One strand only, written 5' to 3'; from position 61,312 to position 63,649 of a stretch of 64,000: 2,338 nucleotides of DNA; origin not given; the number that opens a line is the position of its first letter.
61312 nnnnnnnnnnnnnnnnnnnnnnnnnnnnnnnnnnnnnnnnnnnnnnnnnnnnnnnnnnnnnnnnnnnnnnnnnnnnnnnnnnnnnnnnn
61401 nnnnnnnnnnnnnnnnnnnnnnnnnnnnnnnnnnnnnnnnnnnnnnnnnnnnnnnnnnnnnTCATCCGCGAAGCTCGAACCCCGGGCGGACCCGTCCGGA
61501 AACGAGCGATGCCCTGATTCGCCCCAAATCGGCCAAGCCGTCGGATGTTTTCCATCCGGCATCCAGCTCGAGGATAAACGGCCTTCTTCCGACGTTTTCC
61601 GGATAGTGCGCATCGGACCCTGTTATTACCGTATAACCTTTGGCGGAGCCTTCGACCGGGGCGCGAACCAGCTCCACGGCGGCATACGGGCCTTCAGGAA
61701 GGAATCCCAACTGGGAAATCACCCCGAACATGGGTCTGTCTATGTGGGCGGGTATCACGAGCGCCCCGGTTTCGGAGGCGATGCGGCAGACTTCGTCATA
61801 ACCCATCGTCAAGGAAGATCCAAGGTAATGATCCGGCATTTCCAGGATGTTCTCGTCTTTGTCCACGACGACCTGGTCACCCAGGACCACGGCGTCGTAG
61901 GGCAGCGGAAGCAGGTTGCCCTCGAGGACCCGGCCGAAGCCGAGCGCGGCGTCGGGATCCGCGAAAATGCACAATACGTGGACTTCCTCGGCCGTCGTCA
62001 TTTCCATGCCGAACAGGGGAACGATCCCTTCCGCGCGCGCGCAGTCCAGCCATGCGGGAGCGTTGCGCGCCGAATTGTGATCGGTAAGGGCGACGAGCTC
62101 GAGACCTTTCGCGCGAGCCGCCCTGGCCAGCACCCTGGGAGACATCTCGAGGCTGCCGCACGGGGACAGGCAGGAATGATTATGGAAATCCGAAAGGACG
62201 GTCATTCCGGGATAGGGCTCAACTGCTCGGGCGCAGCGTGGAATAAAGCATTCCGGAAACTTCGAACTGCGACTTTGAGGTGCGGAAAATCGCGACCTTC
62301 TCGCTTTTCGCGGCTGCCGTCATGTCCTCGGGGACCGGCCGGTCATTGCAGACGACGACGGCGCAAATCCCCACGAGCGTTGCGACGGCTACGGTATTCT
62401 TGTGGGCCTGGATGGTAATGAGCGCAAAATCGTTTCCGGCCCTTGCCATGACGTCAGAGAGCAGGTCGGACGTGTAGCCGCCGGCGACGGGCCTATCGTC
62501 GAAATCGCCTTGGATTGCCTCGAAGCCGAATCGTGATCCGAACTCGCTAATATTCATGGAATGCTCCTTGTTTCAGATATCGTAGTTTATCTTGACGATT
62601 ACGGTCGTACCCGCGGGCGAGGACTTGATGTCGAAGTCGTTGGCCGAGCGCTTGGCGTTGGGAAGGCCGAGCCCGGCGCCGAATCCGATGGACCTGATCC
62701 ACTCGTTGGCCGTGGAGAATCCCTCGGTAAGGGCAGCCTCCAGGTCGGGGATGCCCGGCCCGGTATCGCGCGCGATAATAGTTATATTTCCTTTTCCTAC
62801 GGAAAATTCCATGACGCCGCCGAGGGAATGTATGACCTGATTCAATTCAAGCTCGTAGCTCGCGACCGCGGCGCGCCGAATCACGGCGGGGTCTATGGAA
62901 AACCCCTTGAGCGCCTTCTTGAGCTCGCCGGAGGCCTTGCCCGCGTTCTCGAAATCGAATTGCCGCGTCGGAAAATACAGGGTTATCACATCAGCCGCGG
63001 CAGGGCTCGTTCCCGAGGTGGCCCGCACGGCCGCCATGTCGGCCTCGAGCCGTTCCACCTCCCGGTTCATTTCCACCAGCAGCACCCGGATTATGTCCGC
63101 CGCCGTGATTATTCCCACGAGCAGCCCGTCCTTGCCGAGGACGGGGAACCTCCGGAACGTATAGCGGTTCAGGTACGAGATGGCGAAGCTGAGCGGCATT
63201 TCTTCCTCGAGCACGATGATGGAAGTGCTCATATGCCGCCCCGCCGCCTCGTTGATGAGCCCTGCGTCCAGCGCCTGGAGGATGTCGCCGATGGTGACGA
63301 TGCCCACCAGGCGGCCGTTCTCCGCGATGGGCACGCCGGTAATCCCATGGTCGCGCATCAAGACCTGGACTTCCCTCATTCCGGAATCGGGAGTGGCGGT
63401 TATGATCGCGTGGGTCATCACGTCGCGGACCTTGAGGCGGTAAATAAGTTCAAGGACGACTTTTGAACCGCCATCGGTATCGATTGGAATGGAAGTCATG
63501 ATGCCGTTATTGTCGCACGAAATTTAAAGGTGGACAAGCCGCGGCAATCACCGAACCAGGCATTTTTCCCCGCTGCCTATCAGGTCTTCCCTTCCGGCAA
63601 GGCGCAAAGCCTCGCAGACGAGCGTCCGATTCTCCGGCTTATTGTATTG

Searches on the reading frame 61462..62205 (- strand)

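Call 97: search_protein_families(library=pfam, proteins=[window:61462-62205:-], max_evalue=0.01)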
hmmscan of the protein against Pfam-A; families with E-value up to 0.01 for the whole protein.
window:61462-62205:- (247 aa): 2 families
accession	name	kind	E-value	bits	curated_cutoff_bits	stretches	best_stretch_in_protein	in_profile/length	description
PF02811.25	PHP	-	3.6e-09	37.6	26.4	1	6-84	1-71/164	PHP domain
PF13263.12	PHP_C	-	0.0025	17.8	21.3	1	189-207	14-32/56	PHP-associated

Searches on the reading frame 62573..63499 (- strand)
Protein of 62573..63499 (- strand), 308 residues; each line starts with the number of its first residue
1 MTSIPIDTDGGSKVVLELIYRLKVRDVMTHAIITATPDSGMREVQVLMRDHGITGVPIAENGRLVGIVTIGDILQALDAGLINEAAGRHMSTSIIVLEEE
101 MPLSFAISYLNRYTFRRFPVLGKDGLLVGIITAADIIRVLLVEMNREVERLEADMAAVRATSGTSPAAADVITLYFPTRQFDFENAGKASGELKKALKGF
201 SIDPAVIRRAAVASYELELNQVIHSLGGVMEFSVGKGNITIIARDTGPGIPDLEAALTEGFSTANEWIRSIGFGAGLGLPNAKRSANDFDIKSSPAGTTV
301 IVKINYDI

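Call 97: search_protein_families(library=pfam, proteins=[window:62573-63499:-], max_evalue=0.01)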
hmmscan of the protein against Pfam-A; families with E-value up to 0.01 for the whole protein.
window:62573-63499:- (308 aa): 3 families
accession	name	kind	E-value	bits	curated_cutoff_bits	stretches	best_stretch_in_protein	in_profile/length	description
PF00571.33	CBS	-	1.9e-26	92.6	24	2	24-77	1-55/57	CBS domain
PF02518.31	HATPase_c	-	4.2e-07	30.8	26.4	1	224-305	20-108/111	Histidine kinase-, DNA gyrase B-, and HSP90-like ATPase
PF13581.12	HATPase_c_2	-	0.0002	21.8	27.4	1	184-302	6-125/127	Histidine kinase-like ATPase domain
